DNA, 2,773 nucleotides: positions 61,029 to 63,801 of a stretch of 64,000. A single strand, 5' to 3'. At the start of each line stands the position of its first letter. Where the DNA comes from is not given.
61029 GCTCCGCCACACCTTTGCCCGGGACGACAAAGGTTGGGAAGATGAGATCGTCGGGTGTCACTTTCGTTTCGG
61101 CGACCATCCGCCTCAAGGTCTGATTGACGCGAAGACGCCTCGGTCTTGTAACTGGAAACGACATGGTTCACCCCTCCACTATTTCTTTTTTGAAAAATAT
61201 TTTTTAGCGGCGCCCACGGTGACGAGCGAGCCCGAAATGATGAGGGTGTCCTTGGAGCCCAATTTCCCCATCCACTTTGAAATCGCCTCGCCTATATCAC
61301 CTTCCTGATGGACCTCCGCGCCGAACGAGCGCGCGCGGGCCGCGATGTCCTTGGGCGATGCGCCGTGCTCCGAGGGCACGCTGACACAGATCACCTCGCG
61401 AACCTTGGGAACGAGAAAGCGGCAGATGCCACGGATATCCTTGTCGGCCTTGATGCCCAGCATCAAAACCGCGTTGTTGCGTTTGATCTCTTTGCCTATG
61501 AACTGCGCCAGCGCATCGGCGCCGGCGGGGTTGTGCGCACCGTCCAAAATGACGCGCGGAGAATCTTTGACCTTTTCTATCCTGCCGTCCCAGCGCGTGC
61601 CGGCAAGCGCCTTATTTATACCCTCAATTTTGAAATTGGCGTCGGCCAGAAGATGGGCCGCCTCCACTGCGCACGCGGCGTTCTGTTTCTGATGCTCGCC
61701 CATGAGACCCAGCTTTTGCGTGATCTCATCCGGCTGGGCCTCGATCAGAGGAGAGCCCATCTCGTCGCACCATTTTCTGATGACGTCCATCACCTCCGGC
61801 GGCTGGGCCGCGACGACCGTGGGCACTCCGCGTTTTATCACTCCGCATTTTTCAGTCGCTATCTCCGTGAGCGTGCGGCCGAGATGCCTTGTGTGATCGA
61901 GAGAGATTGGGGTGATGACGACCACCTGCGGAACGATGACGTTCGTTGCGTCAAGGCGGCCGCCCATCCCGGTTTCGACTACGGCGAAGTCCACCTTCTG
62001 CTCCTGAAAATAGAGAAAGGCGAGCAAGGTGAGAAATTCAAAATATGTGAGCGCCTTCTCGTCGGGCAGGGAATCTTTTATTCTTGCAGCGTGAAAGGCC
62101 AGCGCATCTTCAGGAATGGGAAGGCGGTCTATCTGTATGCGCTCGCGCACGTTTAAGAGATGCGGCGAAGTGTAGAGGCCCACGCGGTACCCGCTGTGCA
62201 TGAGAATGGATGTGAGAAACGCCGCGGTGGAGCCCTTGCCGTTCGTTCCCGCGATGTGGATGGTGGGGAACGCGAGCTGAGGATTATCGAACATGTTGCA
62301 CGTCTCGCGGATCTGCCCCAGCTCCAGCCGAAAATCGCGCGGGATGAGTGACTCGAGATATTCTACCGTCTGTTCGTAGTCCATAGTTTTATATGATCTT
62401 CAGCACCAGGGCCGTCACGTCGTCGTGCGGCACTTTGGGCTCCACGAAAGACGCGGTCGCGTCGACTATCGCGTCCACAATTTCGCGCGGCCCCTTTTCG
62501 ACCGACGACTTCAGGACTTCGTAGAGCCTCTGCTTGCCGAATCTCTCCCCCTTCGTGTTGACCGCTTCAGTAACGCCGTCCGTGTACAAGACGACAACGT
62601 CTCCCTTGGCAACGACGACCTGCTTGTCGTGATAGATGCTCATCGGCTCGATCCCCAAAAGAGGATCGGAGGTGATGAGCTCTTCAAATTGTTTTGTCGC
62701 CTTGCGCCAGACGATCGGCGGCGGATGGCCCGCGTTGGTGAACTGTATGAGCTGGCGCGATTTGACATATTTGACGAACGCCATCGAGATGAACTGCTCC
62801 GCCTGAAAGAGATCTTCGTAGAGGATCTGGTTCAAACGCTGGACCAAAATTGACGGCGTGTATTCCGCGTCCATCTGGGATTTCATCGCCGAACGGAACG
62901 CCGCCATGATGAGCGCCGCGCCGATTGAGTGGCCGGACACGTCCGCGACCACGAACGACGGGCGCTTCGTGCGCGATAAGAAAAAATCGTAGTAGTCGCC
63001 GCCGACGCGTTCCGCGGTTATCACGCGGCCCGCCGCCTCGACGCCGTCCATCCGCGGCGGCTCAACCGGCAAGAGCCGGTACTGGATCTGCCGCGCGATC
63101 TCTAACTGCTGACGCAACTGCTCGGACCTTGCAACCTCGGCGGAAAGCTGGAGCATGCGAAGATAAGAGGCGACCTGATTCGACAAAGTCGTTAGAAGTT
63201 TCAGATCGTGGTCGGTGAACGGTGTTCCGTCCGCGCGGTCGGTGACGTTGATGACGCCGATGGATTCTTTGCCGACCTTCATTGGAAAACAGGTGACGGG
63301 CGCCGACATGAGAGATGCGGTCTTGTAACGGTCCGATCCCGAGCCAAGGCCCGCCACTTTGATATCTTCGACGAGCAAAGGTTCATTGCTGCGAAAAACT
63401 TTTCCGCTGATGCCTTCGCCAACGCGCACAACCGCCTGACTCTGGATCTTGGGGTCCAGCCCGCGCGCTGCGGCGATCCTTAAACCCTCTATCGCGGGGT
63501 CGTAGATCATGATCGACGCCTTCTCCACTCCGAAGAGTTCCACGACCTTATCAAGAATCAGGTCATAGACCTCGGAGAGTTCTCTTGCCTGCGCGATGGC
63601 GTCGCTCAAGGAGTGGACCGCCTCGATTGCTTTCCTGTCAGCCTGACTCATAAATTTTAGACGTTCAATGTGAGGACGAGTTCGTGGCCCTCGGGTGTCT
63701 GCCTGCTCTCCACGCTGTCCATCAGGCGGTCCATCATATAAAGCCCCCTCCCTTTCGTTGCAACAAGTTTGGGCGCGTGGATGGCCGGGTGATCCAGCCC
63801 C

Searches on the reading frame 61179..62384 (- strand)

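Call 82: search_protein_families(library=pfam, proteins=[window:61179-62384:-], max_evalue=0.00001)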
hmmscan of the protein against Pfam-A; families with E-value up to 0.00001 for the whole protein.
window:61179-62384:- (401 aa): 2 families
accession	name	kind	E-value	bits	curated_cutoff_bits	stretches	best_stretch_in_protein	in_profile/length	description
PF02875.26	Mur_ligase_C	-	1.4e-16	62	28.4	1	267-386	1-126/127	Mur ligase, glutamate ligase domain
PF08245.18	Mur_ligase_M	-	1.7e-10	41.6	24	1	44-185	1-112/200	Mur ligase middle domain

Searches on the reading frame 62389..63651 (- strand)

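Call 82: search_protein_families(library=pfam, proteins=[window:62389-63651:-], max_evalue=0.00001)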
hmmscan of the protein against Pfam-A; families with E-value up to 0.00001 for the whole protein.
window:62389-63651:- (420 aa): 4 families
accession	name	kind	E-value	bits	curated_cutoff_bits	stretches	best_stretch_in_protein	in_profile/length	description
PF07228.17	SpoIIE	-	3.5e-48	164.5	25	1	232-419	6-191/192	Stage II sporulation protein E (SpoIIE)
PF13185.12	GAF_2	-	8.8e-17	62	28.6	1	23-164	2-135/136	GAF domain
PF01590.32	GAF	-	6.3e-16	59.5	22.4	1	24-162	1-131/133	GAF domain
PF13492.12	GAF_3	-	8.6e-11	42.8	27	1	26-163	3-126/129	GAF domain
